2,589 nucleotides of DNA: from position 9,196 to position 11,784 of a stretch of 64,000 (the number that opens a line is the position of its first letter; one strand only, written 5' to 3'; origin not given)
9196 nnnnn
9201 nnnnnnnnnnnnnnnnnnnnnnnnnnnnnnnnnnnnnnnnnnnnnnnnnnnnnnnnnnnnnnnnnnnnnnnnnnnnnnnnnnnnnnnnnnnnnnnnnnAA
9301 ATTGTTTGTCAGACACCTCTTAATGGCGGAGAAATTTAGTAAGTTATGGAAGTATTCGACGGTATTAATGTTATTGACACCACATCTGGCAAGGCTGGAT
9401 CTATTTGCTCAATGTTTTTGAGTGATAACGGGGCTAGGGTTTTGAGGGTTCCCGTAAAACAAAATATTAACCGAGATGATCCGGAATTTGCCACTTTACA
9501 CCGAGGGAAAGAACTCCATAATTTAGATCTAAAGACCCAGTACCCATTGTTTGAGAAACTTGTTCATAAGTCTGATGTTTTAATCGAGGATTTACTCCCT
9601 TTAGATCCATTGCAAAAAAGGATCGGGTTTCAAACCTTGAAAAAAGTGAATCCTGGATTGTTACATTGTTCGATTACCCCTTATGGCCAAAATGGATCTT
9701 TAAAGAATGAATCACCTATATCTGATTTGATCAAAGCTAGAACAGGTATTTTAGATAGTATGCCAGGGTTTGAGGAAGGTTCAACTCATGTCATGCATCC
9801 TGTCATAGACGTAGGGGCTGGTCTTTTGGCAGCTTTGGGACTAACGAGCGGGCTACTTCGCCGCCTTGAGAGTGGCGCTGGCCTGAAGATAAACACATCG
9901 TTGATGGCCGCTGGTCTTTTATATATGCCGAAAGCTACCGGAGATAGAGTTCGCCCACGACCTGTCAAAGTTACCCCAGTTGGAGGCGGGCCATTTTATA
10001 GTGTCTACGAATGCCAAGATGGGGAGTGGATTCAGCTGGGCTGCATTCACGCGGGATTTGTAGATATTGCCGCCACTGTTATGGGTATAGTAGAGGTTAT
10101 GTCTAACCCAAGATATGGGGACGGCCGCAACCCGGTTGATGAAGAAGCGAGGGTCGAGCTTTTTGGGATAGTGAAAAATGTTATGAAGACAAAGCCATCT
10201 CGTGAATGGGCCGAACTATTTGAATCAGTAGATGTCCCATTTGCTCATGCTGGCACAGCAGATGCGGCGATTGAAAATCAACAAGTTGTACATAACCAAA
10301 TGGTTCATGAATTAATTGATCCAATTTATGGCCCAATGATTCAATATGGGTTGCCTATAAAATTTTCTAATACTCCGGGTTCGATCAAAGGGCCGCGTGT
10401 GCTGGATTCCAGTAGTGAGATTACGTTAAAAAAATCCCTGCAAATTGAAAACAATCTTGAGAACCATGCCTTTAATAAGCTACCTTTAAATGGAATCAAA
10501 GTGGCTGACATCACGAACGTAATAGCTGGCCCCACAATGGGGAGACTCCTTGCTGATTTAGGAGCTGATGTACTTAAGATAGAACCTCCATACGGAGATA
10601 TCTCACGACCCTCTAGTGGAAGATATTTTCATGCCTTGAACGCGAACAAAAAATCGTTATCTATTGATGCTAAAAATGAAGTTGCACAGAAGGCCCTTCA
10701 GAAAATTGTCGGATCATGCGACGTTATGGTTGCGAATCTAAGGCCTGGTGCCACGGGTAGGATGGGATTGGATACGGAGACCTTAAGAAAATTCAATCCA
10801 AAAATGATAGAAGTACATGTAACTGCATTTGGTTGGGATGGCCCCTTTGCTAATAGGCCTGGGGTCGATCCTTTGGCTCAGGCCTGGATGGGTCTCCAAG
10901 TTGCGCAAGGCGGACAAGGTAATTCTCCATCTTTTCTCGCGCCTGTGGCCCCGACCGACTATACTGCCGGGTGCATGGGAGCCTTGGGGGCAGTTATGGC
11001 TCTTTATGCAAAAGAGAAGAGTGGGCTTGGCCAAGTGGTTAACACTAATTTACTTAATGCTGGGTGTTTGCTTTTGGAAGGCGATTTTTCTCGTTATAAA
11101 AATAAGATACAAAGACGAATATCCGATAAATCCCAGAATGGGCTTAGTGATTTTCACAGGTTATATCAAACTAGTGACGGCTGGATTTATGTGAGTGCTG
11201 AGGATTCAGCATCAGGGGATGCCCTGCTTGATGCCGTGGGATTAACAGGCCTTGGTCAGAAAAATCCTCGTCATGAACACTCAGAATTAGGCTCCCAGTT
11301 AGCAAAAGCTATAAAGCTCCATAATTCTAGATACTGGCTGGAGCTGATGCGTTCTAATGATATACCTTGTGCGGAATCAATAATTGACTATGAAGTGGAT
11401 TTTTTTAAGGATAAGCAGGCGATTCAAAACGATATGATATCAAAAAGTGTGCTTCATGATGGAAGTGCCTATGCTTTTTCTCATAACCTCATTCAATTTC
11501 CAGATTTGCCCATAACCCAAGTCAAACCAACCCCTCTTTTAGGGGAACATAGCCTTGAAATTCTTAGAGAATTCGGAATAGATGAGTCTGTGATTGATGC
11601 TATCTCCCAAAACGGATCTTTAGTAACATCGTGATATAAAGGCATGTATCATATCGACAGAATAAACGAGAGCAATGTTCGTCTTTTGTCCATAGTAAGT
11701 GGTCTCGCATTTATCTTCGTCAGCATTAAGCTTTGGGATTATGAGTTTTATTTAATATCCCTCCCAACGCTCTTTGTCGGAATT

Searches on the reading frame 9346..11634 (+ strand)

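Call 87: search_protein_families(library=pfam, proteins=[window:9346-11634:+], max_evalue=0.000001)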
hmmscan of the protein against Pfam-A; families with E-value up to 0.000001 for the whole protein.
window:9346-11634:+ (762 aa): 1 family
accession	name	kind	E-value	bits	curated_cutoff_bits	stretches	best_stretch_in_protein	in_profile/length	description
PF02515.22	CoA_transf_3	-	2.2e-136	455.2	23.3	2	381-736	1-366/366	CoA-transferase family III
